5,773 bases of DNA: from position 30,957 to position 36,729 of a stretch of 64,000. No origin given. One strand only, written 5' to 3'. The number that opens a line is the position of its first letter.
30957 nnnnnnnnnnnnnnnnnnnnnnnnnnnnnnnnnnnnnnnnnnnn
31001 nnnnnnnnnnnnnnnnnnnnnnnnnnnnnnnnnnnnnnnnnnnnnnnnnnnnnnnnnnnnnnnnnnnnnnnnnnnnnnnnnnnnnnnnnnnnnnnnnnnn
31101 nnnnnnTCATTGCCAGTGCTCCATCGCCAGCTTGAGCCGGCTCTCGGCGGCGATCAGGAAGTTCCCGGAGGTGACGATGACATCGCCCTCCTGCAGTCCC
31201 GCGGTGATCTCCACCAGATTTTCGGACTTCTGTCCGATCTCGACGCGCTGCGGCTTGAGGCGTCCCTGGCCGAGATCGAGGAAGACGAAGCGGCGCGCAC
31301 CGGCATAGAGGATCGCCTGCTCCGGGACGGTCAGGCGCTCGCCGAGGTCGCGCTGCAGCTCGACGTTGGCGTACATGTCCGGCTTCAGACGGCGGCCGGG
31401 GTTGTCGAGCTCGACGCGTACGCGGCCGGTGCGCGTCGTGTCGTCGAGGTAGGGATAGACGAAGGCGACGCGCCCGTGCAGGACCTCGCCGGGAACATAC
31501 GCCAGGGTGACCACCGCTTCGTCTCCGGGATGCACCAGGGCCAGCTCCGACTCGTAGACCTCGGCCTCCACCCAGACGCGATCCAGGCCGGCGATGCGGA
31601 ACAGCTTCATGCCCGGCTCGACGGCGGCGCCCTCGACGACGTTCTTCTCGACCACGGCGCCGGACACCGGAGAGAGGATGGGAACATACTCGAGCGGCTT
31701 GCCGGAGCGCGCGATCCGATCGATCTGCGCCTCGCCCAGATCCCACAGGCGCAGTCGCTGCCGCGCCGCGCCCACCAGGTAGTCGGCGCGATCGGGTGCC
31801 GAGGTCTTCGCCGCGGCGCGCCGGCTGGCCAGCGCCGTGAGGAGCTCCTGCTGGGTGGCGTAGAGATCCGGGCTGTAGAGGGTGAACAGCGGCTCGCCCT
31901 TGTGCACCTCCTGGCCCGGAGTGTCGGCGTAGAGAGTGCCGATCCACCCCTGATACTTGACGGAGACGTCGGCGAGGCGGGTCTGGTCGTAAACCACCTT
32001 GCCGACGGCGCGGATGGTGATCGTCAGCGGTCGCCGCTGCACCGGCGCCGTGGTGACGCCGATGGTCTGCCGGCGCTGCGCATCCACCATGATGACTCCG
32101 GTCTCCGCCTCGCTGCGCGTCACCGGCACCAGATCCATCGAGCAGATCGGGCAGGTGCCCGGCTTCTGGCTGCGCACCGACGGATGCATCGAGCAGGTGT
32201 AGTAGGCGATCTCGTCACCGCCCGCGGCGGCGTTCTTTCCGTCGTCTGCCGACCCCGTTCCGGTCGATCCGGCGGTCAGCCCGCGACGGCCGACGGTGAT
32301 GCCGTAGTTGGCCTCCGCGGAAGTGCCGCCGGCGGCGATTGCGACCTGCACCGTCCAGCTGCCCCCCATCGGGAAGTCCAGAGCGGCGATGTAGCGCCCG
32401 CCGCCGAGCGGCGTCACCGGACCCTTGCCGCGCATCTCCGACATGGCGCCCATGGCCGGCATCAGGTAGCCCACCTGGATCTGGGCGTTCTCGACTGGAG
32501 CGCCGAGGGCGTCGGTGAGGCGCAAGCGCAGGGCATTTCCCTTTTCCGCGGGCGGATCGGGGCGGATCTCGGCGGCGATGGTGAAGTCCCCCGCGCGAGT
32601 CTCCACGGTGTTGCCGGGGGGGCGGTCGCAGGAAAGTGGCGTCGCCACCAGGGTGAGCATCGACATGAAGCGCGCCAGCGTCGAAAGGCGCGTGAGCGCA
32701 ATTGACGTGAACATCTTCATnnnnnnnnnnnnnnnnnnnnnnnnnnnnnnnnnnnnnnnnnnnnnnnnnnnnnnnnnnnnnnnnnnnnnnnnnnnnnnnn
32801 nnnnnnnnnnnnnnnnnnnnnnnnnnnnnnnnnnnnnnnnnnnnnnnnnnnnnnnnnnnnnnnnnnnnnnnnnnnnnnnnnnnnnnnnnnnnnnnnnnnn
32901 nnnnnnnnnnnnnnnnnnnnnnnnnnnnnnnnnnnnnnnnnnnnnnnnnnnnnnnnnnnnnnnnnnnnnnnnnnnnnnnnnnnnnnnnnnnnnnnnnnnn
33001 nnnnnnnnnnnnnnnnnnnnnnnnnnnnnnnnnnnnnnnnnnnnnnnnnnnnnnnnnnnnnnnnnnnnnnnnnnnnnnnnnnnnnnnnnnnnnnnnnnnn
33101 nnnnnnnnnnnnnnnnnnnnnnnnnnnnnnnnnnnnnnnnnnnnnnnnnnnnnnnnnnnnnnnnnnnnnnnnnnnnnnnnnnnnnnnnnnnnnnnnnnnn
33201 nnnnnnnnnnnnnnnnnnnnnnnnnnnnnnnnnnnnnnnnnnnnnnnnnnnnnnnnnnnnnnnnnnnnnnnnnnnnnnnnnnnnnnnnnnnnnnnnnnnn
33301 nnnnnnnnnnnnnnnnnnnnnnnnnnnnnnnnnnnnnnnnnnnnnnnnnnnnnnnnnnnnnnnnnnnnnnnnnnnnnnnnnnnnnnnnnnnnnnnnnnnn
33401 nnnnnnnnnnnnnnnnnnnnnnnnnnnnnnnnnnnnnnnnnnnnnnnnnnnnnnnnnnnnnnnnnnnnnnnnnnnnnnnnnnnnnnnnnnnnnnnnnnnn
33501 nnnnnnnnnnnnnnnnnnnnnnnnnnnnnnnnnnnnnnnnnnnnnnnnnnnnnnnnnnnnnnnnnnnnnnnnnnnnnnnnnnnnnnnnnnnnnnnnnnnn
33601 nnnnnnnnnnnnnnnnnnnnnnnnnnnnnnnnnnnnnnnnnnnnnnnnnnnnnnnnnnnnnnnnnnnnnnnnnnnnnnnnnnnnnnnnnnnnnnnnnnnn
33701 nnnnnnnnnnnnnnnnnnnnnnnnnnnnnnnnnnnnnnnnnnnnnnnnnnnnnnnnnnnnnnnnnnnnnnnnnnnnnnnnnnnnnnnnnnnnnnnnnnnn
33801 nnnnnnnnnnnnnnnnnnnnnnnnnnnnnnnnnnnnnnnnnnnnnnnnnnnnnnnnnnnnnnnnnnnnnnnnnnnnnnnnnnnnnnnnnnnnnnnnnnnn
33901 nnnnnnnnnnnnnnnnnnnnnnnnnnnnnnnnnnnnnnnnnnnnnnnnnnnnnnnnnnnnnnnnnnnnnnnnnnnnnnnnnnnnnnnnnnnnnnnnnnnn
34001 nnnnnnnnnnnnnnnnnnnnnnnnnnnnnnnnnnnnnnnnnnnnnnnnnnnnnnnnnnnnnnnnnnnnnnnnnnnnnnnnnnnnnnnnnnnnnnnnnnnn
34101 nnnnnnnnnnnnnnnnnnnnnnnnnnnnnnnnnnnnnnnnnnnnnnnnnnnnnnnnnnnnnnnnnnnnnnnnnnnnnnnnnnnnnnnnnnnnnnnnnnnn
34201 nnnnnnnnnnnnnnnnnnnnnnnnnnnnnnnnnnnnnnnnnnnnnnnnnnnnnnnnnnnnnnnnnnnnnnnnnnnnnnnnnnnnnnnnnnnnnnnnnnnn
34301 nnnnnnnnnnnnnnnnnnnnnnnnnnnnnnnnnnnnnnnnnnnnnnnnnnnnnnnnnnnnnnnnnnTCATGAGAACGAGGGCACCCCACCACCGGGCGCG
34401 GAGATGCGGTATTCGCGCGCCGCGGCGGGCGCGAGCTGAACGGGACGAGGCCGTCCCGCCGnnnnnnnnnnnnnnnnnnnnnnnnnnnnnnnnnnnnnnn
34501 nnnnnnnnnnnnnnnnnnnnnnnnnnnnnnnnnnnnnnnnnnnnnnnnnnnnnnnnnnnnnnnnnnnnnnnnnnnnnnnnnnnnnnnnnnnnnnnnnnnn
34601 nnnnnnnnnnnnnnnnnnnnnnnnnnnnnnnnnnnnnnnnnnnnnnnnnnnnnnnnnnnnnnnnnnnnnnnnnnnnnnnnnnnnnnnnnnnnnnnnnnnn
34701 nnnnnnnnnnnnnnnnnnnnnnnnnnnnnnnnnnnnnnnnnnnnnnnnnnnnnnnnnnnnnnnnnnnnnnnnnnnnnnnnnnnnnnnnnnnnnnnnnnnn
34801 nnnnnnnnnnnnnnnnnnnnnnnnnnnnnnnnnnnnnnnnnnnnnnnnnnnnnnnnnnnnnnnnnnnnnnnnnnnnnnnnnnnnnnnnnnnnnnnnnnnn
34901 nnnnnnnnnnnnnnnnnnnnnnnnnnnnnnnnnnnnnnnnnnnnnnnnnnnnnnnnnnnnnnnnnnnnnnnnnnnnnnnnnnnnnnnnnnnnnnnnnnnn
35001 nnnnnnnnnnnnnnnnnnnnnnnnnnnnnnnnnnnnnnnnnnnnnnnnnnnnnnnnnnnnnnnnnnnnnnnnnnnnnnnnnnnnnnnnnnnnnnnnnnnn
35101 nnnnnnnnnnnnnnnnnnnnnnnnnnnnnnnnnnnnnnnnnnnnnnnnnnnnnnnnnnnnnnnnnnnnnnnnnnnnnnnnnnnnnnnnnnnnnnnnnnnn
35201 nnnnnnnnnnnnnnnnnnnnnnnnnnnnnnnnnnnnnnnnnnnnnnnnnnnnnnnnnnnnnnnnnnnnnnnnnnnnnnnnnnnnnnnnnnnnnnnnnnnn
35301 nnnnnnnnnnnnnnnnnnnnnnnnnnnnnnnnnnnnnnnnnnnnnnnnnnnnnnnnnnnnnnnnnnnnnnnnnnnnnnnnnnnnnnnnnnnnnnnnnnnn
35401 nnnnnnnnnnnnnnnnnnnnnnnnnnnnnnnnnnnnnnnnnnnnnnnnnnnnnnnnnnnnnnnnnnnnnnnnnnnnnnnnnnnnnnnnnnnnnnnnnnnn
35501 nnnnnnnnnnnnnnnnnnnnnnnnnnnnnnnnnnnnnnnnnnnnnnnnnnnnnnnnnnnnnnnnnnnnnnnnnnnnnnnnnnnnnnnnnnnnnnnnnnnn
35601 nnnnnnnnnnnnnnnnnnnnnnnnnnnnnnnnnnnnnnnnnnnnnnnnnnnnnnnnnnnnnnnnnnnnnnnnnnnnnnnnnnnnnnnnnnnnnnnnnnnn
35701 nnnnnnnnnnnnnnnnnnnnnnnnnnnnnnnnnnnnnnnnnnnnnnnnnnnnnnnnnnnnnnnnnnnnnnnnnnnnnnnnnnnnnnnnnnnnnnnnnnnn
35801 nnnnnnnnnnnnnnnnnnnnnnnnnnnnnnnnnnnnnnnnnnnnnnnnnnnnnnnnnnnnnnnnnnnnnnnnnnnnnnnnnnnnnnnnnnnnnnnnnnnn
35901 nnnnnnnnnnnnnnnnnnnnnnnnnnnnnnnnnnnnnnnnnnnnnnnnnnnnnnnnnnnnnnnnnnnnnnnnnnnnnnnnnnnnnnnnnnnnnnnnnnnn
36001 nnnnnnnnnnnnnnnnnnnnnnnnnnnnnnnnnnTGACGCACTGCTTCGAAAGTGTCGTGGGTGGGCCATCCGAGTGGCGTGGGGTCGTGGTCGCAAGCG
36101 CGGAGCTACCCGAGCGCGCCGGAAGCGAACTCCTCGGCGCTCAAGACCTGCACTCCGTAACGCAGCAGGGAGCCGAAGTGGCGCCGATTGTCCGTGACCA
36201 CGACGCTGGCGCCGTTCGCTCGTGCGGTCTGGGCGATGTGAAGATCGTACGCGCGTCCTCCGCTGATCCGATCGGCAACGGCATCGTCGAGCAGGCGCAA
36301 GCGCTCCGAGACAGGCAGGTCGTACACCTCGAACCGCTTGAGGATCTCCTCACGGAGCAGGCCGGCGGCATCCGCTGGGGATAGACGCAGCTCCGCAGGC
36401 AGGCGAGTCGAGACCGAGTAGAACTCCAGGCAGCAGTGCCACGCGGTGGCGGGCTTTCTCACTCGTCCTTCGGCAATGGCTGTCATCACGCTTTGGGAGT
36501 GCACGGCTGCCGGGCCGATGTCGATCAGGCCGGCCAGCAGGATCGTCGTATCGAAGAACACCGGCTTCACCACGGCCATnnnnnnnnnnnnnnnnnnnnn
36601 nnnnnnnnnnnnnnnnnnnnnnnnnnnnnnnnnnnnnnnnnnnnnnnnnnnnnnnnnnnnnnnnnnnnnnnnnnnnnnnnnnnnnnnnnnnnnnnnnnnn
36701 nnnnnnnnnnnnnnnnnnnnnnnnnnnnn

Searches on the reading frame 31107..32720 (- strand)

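Call 5: search_protein_families(library=pfam, proteins=[window:31107-32720:-], max_evalue=0.01)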
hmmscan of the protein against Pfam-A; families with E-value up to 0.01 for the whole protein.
window:31107-32720:- (537 aa): 7 families
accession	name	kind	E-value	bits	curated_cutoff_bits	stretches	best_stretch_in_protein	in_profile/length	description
PF16576.10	HlyD_D23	-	2.1e-79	266.2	30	1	232-451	2-214/214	Barrel-sandwich domain of CusB or HlyD membrane-fusion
PF13437.12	HlyD_3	-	1.7e-18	67.7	22.2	1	348-447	2-105/106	HlyD family secretion protein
PF13115.11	YtkA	-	1.6e-14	54.7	25.9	1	48-126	9-84/85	YtkA-like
PF19335.5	HMBD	-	1.2e-13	51.2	23.6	1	173-200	1-28/28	Heavy metal binding domain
PF16572.11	HlyD_D4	-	4.2e-05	23.7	26.4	1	280-341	3-54/55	Long alpha hairpin domain of cation efflux system protein, CusB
PF13533.13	Biotin_lipoyl_2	-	8.6e-05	22.7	29.8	0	346-375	1-30/32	Biotin-lipoyl like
PF05751.16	FixH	-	0.0013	19.1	23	1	60-135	71-143/150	FixH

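Call 15: search_protein_families(library=ncbifam, proteins=[window:31110-32720:-], max_evalue=0.001)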
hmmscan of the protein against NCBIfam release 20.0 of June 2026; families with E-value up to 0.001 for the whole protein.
window:31110-32720:- (537 aa): 19 families
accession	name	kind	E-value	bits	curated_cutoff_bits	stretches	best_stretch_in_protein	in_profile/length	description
NF007303.0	PRK09783.1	subfamily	6.6e-49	166.4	390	1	169-534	45-403/414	copper/silver efflux system membrane fusion protein CusB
TIGR00999.1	8a0102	subfamily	7.2e-43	146.6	319.3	1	337-523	84-270/271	CzcB/NccB family metal efflux transporter periplasmic adaptor subunit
TIGR01730.1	RND_mfp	subfamily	6.1e-41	140.4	94.9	1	222-528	1-318/322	efflux RND transporter periplasmic adaptor subunit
NF045680.1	DiMtlExpIhpB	equivalog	4.1e-20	72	450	1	347-526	139-317/326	divalent metal ion exporter adaptor subunit IhpB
NF008606.0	PRK11578.1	equivalog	2.6e-13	49.8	342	1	342-518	180-363/371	macrolide transporter subunit MacA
NF007132.1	PRK09578.1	equivalog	7.4e-13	48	512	1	414-531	257-375/396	MexX/AxyX family multidrug efflux RND transporter periplasmic adaptor subunit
TIGR00998.1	8a0101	subfamily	2e-10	40.2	390.8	1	335-419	194-279/334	EmrA/EmrK family multidrug efflux transporter periplasmic adaptor subunit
NF000272.2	OqxA_adapt_sub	exception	1.1e-08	34.5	835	1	413-519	259-366/391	multidrug efflux RND transporter periplasmic adaptor subunit OqxA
NF002939.0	PRK03598.1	equivalog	4.3e-07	29.4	393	1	343-429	202-288/332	secretion protein HlyD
NF007785.0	PRK10476.1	equivalog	1.1e-06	27.7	376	1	315-419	181-282/347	multidrug transporter subunit MdtN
NF045904.1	RND-peri-MexE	equivalog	5.3e-06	25.6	714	1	342-519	168-356/390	multidrug efflux RND transporter periplasmic adaptor subunit MexE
NF011715.0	PRK15136.1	equivalog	5.7e-06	25.2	563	1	343-418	213-289/390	multidrug efflux MFS transporter periplasmic adaptor subunit EmrA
TIGR01843.1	type_I_hlyD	subfamily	6.2e-06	25.4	208.65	0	345-407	270-334/422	HlyD family type I secretion periplasmic adaptor subunit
NF008589.1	PRK11556.1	equivalog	1.6e-05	24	391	1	415-519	270-375/392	MdtA/MuxA family multidrug efflux RND transporter periplasmic adaptor subunit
TIGR02971.1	heterocyst_DevB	subfamily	3.3e-05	23.4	129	1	340-421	199-278/327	ABC exporter membrane fusion protein, DevB family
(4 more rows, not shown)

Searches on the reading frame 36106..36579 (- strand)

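Call 24: search_protein_families(library=pfam, proteins=[window:36106-36579:-], max_evalue=0.01)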
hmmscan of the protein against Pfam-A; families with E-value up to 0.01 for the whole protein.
window:36106-36579:- (157 aa): 2 families
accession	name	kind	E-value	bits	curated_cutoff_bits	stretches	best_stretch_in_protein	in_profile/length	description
PF13470.12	PIN_3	-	8.8e-07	30.2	27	1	7-133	2-115/115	PIN domain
PF01850.27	PIN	-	1.6e-05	25.9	23.6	1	7-133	1-113/120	PIN domain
